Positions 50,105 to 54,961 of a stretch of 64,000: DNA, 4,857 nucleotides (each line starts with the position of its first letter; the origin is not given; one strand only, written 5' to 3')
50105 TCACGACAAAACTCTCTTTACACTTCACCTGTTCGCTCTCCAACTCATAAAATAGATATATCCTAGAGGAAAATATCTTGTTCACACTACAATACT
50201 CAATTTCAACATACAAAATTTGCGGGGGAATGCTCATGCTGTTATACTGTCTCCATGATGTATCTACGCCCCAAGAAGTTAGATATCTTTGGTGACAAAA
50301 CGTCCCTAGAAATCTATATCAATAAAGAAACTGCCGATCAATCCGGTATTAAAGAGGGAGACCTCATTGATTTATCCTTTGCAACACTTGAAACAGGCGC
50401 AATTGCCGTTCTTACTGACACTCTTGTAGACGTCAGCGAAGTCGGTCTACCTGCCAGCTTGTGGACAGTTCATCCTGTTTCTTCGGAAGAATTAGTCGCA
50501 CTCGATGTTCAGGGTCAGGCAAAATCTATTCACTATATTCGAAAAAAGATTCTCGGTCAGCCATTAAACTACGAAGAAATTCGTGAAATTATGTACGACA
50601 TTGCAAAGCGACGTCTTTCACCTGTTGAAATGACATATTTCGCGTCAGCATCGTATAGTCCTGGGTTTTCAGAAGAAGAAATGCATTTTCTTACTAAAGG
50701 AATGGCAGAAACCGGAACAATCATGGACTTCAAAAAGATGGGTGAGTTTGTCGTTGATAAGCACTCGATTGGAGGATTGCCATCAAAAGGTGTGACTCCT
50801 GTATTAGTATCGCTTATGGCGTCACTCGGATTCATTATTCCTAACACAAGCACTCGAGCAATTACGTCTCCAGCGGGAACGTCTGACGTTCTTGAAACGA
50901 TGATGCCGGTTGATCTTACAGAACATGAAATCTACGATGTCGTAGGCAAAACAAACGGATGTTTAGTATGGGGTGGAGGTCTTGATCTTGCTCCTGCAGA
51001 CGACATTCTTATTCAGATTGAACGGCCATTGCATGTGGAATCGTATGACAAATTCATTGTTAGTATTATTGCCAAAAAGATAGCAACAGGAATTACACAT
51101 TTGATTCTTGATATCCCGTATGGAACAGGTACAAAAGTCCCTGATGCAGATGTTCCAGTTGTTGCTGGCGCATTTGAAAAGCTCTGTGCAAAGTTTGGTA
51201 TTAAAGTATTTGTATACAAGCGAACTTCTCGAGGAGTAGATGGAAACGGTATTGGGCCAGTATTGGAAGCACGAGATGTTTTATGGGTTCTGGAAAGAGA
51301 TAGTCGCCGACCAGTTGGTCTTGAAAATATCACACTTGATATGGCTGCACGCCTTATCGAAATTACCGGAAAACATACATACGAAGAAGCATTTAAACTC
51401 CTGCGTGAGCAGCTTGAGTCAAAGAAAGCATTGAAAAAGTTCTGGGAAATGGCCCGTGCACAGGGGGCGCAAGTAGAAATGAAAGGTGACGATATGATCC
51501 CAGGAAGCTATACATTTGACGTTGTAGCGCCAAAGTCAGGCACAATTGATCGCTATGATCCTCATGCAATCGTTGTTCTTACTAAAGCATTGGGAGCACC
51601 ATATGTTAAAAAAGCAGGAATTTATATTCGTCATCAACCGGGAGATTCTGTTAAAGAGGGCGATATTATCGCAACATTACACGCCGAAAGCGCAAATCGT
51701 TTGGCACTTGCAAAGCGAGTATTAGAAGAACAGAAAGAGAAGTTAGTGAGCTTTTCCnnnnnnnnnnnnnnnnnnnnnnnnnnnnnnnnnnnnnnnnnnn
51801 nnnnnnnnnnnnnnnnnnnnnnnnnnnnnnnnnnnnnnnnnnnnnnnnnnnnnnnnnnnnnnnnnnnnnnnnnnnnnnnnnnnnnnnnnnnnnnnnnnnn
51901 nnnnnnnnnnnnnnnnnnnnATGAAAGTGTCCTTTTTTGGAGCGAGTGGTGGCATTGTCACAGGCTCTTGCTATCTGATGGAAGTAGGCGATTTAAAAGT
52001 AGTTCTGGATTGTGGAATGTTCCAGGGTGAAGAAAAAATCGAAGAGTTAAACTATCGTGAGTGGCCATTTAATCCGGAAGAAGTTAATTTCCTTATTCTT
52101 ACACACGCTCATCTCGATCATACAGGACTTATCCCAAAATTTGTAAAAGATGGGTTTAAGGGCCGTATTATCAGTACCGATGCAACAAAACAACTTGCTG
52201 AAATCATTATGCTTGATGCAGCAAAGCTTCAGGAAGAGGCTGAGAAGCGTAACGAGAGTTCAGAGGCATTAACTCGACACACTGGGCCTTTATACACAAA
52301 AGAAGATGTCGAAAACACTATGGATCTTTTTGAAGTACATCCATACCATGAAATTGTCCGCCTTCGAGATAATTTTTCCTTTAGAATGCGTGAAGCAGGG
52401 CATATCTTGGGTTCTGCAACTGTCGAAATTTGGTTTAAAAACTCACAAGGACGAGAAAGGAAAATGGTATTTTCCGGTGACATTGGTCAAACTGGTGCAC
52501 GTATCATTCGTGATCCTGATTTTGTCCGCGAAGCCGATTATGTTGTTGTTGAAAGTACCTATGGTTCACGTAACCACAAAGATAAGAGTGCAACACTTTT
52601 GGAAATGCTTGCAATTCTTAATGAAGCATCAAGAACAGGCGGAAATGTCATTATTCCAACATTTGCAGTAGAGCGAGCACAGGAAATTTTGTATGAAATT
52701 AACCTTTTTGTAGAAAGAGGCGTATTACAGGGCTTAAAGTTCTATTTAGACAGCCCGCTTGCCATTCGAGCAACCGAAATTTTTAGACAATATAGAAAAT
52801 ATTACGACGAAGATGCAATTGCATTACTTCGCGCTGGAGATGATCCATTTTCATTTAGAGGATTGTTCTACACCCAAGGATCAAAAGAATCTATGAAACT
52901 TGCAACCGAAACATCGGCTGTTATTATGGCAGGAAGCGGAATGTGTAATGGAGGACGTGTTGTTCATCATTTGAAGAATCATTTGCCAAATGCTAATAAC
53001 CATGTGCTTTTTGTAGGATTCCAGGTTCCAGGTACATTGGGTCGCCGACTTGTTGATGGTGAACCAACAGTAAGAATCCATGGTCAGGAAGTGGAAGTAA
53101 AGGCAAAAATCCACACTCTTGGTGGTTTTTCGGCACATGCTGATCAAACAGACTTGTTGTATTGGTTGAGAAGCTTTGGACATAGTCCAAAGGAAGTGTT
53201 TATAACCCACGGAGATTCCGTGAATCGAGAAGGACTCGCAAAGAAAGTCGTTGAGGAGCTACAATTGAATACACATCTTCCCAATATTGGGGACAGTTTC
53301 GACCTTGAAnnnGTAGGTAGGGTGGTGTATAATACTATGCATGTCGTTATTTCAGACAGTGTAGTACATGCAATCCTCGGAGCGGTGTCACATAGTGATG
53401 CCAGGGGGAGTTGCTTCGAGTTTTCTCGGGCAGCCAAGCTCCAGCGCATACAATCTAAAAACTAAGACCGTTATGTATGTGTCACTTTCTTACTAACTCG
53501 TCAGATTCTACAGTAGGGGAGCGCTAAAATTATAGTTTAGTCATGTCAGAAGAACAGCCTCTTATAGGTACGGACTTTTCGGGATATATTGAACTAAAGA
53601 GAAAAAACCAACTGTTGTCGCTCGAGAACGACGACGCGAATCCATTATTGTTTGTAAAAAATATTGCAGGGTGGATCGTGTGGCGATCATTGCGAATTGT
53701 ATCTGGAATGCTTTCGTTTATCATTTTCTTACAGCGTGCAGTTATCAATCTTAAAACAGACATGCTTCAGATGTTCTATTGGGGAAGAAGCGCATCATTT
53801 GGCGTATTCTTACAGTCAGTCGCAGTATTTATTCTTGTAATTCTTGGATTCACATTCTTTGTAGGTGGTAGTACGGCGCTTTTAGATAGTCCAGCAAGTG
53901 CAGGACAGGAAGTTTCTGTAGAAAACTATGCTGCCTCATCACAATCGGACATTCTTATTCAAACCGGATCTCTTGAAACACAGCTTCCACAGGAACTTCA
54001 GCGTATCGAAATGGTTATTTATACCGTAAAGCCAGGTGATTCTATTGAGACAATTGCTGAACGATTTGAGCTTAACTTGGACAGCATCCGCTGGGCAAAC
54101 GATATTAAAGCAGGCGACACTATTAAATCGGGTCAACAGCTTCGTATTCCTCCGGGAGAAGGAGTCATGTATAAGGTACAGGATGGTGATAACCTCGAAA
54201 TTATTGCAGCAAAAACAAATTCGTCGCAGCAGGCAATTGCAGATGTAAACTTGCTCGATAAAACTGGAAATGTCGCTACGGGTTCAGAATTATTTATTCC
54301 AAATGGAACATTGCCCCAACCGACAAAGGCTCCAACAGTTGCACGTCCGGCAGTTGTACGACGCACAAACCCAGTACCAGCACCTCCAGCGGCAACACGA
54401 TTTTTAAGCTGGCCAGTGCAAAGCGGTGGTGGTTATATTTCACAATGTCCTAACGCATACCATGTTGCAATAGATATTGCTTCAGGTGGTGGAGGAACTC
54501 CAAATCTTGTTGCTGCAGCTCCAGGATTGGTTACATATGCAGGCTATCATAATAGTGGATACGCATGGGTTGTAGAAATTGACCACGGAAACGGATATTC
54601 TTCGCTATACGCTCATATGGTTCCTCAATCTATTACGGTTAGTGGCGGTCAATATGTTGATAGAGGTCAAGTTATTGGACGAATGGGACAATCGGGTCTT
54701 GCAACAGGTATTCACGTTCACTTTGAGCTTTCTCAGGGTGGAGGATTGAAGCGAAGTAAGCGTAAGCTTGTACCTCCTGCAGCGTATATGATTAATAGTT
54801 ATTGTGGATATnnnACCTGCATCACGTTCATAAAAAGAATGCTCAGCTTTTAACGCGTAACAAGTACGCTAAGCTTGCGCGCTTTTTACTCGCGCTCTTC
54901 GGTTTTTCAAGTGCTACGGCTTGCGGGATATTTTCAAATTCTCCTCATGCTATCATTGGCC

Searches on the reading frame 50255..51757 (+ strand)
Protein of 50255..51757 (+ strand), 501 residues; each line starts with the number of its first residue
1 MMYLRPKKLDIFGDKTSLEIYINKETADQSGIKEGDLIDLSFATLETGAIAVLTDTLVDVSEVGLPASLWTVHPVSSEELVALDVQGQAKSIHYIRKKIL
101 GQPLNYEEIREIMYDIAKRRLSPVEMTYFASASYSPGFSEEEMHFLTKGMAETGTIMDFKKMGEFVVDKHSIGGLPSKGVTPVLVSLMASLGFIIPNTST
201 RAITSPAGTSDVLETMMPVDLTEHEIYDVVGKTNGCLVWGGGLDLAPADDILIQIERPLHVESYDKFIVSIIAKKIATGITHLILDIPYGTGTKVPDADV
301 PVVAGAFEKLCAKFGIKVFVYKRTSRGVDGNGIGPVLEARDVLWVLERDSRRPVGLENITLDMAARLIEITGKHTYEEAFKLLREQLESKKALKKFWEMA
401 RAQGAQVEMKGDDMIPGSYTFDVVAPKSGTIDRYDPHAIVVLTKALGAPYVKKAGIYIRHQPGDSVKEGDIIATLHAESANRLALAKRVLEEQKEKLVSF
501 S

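Call 35: search_protein_families(library=phrogs, proteins=[P0001, P0002, P0003, P0004], max_evalue=1)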
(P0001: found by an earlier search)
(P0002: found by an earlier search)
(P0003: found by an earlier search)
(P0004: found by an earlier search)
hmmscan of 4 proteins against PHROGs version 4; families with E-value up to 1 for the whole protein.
P0001 (110 aa): 0 families

P0002 (105 aa): 2 families
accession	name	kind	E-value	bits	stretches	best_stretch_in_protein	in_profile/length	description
phrog_5449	-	head and packaging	0.015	16.3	1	4-78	36-111/169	virion structural protein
phrog_28368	-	unknown function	0.26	13.1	0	56-76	23-44/65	-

P0003 (98 aa): 1 family
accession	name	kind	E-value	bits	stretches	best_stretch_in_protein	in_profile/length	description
phrog_12142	-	unknown function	0.011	16.9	1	4-27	23-48/72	-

P0004 (109 aa): 1 family
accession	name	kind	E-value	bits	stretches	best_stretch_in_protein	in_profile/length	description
phrog_38875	-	unknown function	0.36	9.9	1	18-48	216-247/658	-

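Call 36: search_protein_families(library=padloc, proteins=[P0001, P0002, P0003, P0004], max_evalue=1)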
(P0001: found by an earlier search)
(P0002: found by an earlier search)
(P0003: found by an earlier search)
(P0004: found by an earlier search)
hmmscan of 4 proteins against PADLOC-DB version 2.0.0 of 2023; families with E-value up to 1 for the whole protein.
P0001 (110 aa): 0 families

P0002 (105 aa): 0 families

P0003 (98 aa): 0 families

P0004 (109 aa): 0 families

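Call 37: search_protein_families(library=ncbifam, proteins=[P0001, P0002, P0003, P0004], max_evalue=1)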
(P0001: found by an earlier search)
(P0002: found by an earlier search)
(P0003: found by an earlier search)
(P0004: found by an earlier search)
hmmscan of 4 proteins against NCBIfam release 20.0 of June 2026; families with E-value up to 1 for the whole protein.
P0001 (110 aa): 0 families

P0002 (105 aa): 0 families

P0003 (98 aa): 0 families

P0004 (109 aa): 0 families

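Call 75: search_protein_families(library=pfam, proteins=[window:50255-51757:+], max_evalue=0.001)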
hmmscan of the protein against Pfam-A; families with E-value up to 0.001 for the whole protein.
window:50255-51757:+ (501 aa): 3 families
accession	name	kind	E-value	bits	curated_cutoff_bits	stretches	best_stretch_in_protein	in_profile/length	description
PF02885.22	Glycos_trans_3N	-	8.6e-11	41.9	26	1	93-154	2-63/63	Glycosyl transferase family, helical bundle domain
PF07831.19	PYNP_C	-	1.3e-08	34.8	27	1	431-490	2-68/75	Pyrimidine nucleoside phosphorylase C-terminal domain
PF00591.27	Glycos_transf_3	-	1.9e-06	28.2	27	1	166-237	4-78/253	Glycosyl transferase family, a/b domain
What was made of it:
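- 50255..51760 (+): Downstream flank: 501-aa nucleoside/AMP-phosphorylase-like gene. Matches PF02885, PF00591 and PF07831 (call 75).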

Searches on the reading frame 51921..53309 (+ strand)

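Call 75: search_protein_families(library=pfam, proteins=[window:51921-53309:+], max_evalue=0.001)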
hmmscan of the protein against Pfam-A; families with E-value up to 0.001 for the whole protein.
window:51921-53309:+ (463 aa): 5 families
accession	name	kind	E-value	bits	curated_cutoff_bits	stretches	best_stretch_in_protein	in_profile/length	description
PF10996.14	Beta-Casp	-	8.4e-35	120.3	27.7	1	253-377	1-120/120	Beta-Casp domain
PF07521.17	RMMBL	-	5.5e-15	55.6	21.6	1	391-454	2-63/63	Zn-dependent metallo-hydrolase RNA specificity domain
PF00753.33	Lactamase_B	-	8.2e-14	52.4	22.7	1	13-88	4-77/196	Metallo-beta-lactamase superfamily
PF16661.11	Lactamase_B_6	-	3.1e-09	36.9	27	1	19-170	1-149/193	Metallo-beta-lactamase superfamily domain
PF12706.13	Lactamase_B_2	-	0.00012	22.2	27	0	49-234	21-188/200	Beta-lactamase superfamily domain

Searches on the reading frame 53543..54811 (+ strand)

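Call 75: search_protein_families(library=pfam, proteins=[window:53543-54811:+], max_evalue=0.001)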
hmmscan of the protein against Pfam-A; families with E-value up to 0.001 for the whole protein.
window:53543-54811:+ (423 aa): 5 families
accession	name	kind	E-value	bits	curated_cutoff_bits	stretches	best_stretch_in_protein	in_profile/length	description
PF01551.29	Peptidase_M23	-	7.6e-23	81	28.7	1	306-400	2-91/96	Peptidase family M23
PF01476.26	LysM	-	8e-19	67.8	20.9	2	160-203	1-43/43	LysM domain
PF23473.1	LysM3_LYK4_5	-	2.1e-09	37.7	29.3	1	159-194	4-38/48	LYK4/5 LysM3 domain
PF23446.1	LysM1_NFP_LYK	-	0.00012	23.3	36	0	158-203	6-54/60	NFP/LYK LysM1 domain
PF23577.1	LysM_RLK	-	0.00068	20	27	0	209-232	2-25/44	LysM domain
